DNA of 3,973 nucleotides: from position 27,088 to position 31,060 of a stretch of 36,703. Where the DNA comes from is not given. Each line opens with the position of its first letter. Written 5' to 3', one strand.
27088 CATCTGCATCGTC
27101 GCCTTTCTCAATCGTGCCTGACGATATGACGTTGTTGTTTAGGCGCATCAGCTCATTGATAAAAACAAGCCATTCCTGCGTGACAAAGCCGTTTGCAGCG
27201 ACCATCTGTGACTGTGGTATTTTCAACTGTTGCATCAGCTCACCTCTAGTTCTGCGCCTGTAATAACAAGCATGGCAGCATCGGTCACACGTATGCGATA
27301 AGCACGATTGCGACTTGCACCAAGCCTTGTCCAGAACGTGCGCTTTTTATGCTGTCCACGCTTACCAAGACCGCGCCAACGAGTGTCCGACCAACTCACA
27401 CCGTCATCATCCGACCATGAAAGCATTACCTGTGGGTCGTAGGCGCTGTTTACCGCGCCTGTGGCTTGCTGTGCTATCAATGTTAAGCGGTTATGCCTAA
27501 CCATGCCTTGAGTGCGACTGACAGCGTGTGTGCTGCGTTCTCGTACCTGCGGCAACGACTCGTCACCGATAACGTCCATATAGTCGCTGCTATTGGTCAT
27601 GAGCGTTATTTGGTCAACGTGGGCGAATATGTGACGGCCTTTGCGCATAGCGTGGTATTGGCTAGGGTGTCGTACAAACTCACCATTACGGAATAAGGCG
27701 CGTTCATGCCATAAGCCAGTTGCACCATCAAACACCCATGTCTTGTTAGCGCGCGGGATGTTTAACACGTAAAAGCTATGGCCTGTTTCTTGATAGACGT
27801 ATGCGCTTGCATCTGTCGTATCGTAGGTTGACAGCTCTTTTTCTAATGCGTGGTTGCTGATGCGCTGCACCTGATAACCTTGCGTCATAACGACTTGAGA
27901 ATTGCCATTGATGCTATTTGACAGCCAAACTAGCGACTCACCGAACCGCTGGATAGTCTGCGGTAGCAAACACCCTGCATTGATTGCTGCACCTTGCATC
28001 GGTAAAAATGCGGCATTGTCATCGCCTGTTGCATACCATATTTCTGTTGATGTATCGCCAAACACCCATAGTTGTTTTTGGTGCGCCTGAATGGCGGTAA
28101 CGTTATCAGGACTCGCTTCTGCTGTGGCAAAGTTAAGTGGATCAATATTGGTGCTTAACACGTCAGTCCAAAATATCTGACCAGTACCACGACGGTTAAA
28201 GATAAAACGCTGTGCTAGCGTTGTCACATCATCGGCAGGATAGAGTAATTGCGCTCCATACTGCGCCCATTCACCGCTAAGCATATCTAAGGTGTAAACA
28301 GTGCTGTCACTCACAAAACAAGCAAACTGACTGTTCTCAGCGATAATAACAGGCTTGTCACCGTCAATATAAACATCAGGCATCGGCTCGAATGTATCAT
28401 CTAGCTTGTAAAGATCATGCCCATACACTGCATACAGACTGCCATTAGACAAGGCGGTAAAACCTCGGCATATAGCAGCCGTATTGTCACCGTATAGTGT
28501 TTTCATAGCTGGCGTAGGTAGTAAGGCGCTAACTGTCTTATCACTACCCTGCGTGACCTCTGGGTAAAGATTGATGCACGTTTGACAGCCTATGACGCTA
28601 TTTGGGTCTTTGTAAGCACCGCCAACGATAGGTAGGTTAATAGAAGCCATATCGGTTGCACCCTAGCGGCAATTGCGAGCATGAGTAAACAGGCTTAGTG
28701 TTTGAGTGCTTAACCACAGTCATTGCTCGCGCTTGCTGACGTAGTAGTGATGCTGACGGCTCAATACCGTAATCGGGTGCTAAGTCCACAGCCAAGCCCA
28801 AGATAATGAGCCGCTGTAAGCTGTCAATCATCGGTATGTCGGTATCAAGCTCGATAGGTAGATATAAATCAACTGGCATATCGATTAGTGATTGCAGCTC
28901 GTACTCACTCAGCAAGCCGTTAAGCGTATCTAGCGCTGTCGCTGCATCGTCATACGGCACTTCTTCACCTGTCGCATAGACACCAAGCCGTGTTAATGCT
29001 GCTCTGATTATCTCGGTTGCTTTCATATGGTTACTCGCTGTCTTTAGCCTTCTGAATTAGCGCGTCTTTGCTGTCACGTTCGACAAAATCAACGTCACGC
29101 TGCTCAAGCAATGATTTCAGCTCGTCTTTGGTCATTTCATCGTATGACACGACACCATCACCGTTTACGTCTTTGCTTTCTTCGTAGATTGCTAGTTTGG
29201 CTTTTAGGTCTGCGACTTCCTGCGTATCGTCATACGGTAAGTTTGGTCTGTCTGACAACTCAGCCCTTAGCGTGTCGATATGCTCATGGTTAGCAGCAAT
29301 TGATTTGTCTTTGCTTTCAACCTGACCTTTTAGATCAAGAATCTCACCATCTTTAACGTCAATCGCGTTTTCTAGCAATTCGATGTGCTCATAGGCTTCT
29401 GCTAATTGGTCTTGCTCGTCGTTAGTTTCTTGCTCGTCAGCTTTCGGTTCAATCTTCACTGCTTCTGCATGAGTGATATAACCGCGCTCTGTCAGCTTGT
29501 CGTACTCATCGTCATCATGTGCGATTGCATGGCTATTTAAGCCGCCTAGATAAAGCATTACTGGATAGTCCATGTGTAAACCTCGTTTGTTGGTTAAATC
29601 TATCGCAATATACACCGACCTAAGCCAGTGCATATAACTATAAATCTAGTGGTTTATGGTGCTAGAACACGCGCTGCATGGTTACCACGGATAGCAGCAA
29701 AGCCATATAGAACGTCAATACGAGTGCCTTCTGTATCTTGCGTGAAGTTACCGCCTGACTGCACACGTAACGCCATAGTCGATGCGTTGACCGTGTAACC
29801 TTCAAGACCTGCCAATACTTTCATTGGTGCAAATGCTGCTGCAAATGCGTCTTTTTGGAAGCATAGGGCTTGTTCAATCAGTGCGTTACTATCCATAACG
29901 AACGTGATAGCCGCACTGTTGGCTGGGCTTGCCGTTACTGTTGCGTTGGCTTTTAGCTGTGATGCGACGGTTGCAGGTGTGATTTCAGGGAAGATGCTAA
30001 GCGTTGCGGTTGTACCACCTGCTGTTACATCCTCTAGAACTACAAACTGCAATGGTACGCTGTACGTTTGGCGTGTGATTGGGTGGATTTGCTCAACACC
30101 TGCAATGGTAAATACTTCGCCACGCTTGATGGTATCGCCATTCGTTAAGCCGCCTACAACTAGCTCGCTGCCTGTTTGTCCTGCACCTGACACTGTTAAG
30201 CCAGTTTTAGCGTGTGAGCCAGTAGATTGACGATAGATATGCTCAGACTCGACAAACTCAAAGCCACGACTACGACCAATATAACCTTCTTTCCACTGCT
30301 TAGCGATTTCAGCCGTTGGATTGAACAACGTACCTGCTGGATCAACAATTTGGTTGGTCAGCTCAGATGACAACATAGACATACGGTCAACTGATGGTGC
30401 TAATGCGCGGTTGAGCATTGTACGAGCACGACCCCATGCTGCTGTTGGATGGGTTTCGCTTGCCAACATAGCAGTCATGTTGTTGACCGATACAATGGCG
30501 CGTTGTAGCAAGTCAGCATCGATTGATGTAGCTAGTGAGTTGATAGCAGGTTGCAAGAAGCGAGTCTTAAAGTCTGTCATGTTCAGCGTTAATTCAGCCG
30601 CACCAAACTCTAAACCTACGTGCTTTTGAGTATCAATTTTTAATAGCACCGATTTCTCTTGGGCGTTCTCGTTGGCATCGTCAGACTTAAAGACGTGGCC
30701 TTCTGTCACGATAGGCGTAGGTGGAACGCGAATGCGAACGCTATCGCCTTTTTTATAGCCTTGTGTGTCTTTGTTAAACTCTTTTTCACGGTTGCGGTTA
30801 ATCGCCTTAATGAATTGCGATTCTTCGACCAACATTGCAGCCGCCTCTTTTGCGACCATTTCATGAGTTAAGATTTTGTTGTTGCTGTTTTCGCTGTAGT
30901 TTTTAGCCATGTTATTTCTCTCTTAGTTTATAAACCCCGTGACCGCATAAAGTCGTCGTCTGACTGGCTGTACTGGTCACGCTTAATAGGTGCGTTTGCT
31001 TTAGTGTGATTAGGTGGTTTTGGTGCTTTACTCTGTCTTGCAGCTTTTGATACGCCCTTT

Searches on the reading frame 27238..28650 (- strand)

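Call 74: search_protein_families(library=pfam, proteins=[window:27238-28650:-], max_evalue=0.001)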
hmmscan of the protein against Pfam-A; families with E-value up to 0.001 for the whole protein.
window:27238-28650:- (471 aa): 1 family
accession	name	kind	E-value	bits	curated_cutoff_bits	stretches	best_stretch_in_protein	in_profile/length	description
PF11134.13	Phage_stabilise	-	1.9e-08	33.8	25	1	106-467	106-465/469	Phage stabilisation protein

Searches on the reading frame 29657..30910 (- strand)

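Call 74: search_protein_families(library=pfam, proteins=[window:29657-30910:-], max_evalue=0.001)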
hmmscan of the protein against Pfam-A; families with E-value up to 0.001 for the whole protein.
window:29657-30910:- (418 aa): 1 family
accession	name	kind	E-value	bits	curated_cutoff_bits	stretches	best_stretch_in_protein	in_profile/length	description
PF11651.14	P22_CoatProtein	-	1.2e-26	93.9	24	1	53-411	41-416/423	P22 coat protein - gene protein 5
